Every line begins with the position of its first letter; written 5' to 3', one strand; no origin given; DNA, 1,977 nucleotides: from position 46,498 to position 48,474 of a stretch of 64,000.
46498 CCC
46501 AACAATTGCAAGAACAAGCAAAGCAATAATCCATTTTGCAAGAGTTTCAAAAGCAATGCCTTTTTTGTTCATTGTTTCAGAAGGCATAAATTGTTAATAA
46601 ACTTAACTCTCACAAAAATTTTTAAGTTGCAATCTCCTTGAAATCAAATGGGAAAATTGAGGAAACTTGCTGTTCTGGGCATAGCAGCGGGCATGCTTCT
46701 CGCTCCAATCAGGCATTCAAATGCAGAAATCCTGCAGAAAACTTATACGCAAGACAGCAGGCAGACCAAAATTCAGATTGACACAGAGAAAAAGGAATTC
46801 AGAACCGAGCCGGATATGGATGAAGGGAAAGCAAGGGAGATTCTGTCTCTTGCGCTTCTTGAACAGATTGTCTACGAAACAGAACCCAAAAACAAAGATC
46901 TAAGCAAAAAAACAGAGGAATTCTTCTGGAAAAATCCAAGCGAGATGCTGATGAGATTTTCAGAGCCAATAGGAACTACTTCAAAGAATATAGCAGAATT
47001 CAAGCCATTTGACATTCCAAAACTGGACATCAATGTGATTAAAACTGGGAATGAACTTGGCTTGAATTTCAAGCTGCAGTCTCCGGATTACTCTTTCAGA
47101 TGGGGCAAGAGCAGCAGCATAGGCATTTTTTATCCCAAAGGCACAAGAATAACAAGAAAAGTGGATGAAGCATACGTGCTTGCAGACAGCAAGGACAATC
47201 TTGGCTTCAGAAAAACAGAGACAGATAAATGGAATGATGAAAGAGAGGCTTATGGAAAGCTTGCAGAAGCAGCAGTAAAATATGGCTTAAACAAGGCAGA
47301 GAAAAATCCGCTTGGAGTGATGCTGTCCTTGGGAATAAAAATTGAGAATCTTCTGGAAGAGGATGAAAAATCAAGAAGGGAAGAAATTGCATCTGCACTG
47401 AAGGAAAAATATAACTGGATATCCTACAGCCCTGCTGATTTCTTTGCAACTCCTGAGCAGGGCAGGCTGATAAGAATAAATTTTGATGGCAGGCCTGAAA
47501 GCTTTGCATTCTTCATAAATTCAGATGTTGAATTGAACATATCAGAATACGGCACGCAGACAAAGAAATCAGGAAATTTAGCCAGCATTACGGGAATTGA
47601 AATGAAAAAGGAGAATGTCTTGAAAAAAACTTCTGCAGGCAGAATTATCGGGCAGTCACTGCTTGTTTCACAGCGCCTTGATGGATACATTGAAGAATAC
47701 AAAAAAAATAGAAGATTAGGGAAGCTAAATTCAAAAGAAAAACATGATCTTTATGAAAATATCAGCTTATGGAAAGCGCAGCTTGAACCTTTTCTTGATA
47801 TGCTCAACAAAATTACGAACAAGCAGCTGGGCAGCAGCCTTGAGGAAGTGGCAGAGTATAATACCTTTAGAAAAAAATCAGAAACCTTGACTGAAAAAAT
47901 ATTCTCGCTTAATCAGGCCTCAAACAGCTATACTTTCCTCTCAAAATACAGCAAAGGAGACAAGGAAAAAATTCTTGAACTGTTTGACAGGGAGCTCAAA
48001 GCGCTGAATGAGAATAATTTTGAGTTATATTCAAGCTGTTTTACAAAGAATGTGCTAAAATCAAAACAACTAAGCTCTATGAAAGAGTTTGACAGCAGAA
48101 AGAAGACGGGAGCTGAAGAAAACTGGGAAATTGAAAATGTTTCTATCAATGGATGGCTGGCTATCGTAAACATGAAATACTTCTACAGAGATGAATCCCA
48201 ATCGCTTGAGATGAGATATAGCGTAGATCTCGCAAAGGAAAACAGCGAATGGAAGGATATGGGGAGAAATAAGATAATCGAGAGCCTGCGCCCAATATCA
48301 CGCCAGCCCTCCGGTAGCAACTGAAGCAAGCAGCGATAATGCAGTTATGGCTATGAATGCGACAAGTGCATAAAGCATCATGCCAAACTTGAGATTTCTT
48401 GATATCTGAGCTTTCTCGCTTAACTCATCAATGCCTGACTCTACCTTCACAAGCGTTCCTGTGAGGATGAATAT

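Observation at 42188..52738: Large type IV pilus-like locus: nine small pilin-like genes plus platform protein and ATPase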

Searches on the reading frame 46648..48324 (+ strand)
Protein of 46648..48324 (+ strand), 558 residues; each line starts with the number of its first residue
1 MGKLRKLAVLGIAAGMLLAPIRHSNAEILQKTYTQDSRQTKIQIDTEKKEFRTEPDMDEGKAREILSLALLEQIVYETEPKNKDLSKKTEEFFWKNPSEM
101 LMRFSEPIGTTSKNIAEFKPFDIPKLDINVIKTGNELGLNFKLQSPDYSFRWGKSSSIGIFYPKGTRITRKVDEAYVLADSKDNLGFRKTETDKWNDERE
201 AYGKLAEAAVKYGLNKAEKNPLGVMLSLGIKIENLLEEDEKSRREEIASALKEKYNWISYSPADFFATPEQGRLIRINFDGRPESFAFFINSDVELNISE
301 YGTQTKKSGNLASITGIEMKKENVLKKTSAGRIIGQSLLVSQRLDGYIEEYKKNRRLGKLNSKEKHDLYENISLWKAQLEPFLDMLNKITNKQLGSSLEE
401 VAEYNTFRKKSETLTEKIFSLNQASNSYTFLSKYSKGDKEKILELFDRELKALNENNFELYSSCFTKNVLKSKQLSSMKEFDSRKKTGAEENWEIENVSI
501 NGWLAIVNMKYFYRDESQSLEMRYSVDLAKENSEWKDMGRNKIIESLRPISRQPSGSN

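Call 3: search_protein_families(library=pfam, proteins=[window:46648-48324:+], max_evalue=0.1)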
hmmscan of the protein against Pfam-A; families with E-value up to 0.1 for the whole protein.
window:46648-48324:+ (558 aa): 0 families

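Call 4: search_protein_families(library=ncbifam, proteins=[window:46648-48324:+], max_evalue=0.1)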
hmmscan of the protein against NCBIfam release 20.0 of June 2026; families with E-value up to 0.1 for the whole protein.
window:46648-48324:+ (558 aa): 1 family
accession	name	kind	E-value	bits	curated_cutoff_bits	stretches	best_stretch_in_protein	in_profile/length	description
NF051431.1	Rv0361_Cterm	subfamily_domain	0.017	15.3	37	1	438-536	35-137/140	Rv0361 family membrane protein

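Call 27: search_protein_families(library=phrogs, proteins=[window:46648-48324:+], max_evalue=0.01)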
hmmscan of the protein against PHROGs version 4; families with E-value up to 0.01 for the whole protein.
window:46648-48324:+ (558 aa): 0 families
